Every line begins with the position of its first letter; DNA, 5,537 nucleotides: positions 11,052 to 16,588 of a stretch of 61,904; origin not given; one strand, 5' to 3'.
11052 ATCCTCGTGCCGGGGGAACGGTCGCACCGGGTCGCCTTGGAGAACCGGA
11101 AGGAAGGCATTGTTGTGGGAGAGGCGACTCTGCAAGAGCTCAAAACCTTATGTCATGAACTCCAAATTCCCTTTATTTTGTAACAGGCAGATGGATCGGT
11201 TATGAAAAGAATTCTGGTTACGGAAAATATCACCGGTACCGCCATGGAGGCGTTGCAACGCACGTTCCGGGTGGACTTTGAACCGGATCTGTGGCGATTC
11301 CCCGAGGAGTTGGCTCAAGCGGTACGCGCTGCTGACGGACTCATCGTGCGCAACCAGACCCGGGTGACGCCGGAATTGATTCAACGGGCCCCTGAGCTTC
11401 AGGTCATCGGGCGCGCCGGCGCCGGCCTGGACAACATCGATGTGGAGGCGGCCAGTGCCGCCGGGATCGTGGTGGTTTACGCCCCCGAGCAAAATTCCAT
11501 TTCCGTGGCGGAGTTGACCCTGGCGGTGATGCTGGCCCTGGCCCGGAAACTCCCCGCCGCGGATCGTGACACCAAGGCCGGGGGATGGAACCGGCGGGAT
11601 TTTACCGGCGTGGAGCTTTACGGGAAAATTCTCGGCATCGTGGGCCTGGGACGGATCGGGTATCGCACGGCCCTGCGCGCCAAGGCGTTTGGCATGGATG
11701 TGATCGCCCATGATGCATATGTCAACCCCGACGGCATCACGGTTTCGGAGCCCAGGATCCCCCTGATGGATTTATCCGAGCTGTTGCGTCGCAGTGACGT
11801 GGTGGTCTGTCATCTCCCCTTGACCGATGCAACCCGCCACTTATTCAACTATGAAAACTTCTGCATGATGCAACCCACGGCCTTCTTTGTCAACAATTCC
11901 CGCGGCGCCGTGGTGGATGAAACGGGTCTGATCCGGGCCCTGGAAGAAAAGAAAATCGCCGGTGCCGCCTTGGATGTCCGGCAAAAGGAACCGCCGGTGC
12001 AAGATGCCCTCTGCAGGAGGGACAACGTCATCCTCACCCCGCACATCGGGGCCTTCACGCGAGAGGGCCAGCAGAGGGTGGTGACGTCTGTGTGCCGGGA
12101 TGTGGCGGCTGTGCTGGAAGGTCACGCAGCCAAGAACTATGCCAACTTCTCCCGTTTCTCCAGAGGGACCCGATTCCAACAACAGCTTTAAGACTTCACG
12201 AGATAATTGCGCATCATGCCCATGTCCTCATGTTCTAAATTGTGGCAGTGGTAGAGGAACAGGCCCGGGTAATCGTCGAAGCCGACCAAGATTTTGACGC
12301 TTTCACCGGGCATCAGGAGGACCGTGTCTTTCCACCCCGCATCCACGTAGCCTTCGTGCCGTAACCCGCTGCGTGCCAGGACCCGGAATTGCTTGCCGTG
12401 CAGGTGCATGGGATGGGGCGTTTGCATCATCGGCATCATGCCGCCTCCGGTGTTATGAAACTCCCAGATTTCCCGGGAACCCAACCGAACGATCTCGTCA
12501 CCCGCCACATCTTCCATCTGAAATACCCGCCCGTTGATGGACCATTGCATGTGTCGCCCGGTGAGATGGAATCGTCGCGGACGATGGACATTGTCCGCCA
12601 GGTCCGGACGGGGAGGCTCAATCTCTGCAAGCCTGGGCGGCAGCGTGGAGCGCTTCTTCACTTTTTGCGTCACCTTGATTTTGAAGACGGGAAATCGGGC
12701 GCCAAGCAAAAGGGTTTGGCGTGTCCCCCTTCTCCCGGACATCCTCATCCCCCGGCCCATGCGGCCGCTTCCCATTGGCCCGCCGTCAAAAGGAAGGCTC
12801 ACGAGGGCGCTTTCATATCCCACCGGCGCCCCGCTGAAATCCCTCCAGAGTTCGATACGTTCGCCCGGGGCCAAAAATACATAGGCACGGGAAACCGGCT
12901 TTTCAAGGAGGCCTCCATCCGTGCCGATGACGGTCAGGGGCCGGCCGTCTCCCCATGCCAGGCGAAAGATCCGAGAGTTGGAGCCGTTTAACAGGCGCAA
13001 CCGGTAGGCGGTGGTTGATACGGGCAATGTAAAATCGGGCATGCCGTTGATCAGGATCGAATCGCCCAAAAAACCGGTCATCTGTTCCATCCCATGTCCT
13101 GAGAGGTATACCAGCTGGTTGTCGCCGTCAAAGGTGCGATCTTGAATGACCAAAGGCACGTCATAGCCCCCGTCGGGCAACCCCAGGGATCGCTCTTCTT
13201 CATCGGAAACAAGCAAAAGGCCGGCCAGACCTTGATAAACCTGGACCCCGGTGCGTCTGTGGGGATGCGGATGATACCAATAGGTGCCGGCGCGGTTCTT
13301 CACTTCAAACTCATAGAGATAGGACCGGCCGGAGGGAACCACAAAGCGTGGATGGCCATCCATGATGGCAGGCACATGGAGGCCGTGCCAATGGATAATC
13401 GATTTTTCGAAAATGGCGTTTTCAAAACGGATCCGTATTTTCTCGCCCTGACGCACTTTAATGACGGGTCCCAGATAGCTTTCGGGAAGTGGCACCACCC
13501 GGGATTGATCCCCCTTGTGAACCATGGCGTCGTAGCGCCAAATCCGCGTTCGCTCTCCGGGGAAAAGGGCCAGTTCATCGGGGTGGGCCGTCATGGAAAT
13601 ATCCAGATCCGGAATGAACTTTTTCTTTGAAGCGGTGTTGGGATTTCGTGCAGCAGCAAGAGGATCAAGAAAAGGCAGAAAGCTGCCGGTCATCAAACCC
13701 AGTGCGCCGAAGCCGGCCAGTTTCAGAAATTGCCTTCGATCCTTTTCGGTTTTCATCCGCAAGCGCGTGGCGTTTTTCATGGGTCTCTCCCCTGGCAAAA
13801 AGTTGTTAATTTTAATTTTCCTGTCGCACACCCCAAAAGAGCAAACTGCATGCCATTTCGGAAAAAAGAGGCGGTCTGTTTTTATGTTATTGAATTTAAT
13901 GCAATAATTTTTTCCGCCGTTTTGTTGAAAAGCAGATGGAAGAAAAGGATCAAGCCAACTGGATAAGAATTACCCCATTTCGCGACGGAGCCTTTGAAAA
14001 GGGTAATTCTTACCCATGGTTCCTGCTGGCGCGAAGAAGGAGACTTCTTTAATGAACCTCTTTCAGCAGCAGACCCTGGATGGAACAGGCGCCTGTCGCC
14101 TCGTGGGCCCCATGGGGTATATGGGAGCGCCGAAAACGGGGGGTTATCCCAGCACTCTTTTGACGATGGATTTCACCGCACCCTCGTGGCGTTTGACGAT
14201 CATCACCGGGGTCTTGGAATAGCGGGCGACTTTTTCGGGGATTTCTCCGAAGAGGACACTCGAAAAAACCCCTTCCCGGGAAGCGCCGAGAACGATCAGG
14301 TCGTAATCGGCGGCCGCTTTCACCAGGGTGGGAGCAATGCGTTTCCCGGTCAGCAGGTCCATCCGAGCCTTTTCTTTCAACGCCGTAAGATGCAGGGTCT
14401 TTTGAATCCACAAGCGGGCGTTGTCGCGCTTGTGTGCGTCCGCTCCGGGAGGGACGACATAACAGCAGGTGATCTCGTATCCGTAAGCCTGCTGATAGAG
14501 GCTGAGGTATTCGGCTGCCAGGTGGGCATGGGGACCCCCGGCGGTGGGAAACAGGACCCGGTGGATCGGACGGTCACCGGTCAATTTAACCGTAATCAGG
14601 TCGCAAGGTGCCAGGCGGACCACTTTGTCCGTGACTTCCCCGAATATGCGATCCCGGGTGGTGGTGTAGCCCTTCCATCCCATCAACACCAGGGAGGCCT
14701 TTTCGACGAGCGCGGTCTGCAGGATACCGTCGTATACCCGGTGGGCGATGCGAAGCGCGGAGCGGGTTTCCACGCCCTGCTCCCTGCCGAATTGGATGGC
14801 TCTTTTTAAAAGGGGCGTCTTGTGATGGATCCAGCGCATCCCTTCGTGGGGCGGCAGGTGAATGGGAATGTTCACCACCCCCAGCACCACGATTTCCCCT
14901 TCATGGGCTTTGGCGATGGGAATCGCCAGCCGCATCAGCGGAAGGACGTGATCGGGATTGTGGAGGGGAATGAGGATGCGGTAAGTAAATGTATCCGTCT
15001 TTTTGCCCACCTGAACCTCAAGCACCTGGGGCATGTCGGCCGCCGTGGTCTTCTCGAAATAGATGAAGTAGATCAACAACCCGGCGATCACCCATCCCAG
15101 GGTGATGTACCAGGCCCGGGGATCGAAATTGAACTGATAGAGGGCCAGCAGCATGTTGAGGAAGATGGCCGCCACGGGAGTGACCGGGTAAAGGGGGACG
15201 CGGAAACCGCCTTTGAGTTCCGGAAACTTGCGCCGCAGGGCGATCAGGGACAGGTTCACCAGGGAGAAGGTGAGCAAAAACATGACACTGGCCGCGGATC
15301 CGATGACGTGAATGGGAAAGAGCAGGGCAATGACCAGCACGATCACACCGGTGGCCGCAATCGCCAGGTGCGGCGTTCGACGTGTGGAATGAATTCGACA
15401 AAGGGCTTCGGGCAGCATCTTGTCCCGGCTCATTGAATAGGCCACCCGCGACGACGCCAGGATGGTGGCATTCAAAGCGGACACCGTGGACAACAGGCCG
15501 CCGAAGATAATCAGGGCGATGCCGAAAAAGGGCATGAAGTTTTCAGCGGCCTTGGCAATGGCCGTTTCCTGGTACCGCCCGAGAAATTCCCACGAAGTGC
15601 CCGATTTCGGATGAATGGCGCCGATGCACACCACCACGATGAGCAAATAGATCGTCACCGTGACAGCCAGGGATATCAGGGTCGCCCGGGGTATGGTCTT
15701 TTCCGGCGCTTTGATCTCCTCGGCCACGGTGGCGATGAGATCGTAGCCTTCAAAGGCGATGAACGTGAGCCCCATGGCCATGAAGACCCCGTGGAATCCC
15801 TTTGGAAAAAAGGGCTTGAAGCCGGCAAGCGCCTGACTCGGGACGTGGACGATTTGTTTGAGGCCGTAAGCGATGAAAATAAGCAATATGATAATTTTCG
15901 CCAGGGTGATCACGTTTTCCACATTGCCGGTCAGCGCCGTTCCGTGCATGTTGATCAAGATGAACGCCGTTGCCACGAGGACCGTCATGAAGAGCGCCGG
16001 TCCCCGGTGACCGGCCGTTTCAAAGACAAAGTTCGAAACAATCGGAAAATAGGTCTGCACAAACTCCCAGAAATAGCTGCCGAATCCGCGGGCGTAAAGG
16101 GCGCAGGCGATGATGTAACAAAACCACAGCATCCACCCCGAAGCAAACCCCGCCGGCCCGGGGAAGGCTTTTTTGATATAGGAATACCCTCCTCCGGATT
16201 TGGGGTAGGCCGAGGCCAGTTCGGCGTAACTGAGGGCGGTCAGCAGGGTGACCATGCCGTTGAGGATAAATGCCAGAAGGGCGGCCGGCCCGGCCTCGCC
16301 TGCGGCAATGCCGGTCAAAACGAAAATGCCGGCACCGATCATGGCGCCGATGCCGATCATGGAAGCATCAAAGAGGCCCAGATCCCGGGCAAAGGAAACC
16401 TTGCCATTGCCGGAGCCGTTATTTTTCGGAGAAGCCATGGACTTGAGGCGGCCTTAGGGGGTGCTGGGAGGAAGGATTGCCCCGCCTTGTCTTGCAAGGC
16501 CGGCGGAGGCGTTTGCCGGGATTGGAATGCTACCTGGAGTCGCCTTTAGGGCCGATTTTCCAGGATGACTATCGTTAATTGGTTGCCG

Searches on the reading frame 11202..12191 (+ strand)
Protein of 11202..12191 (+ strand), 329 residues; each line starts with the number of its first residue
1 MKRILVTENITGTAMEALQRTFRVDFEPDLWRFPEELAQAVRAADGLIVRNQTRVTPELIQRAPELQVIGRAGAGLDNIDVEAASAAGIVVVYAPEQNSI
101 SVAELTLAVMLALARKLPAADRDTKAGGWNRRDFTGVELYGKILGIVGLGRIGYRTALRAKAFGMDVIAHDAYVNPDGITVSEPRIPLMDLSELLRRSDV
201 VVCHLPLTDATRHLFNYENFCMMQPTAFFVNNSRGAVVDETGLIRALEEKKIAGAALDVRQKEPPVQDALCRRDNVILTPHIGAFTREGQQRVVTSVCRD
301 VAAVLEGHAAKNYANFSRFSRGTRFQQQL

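Call 40: search_protein_families(library=pfam, max_evalue=0.00001, proteins=[window:11202-12191:+])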
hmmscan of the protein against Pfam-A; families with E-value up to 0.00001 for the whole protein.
window:11202-12191:+ (329 aa): 2 families
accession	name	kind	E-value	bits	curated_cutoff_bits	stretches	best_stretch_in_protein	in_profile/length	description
PF02826.25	2-Hacid_dh_C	-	1.8e-60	203.8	25.1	1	107-283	1-178/178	D-isomer specific 2-hydroxyacid dehydrogenase, NAD binding domain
PF00389.36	2-Hacid_dh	-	1.3e-30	106.3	24.6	1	4-314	1-133/134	D-isomer specific 2-hydroxyacid dehydrogenase, catalytic domain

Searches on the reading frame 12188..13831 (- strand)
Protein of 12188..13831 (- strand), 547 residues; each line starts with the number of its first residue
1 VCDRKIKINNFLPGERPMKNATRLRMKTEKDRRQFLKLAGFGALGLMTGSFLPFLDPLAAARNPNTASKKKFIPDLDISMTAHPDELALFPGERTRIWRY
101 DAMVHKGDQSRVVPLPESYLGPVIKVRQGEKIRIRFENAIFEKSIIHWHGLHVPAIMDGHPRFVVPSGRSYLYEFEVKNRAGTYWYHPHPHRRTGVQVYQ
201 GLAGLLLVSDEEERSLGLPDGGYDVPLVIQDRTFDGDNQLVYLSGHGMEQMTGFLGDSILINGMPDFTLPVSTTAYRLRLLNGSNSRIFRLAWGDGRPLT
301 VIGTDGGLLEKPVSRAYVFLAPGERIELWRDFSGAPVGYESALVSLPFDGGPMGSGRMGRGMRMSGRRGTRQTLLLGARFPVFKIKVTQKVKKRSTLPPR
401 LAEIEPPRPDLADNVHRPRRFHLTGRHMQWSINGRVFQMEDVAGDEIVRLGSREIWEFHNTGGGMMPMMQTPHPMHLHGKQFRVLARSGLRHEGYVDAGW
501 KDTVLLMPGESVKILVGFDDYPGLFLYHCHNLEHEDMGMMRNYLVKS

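Call 40: search_protein_families(library=pfam, max_evalue=0.00001, proteins=[window:12188-13831:-])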
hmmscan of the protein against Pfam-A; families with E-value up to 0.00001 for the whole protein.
window:12188-13831:- (547 aa): 3 families
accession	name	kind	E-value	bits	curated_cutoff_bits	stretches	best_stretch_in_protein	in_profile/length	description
PF07731.20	Cu-oxidase_2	-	3.1e-27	95.4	20.4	1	417-546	6-134/137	Multicopper oxidase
PF07732.21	Cu-oxidase_3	-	1.6e-26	93.2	21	1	107-212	12-118/119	Multicopper oxidase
PF00394.28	Cu-oxidase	-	5.2e-07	30.4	21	0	249-327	30-117/157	Multicopper oxidase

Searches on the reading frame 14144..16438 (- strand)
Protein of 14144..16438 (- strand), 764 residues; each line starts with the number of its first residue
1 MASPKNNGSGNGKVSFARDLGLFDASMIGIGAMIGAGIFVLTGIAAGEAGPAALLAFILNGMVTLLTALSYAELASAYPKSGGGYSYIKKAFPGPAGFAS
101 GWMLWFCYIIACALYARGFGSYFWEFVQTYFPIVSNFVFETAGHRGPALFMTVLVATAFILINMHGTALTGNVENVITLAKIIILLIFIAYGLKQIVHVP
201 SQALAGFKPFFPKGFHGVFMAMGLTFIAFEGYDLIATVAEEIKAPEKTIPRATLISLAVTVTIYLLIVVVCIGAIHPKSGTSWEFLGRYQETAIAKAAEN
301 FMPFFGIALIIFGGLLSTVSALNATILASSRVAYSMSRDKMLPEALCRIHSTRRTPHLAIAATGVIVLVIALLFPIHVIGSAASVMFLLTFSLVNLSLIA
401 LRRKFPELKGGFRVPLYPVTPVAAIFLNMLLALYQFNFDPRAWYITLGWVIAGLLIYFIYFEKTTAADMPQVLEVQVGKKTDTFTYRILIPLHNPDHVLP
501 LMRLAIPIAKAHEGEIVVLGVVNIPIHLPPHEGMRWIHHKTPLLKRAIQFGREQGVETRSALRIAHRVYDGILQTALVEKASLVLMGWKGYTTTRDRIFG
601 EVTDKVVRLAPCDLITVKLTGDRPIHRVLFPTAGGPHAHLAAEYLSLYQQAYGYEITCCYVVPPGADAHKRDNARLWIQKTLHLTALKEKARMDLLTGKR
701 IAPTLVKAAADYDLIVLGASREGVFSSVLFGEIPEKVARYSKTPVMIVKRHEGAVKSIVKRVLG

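Call 40: search_protein_families(library=pfam, max_evalue=0.00001, proteins=[window:14144-16438:-])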
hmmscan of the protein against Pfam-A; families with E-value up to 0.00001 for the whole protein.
window:14144-16438:- (764 aa): 5 families
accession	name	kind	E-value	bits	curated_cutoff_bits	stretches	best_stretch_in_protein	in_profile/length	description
PF00324.27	AA_permease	-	6.2e-55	187.2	24.6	1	25-464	2-464/470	Amino acid permease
PF13520.12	AA_permease_2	-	1.1e-53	183.2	27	1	20-436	1-406/427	Amino acid permease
PF00582.32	Usp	-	5.6e-29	101.9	24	2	487-618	4-141/141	Universal stress protein family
PF03845.19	Spore_permease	-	4.3e-08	32.8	23.4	1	28-332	10-292/321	Spore germination protein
PF13906.12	AA_permease_C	-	7.7e-06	26.4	27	1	412-460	1-46/51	C-terminus of AA_permease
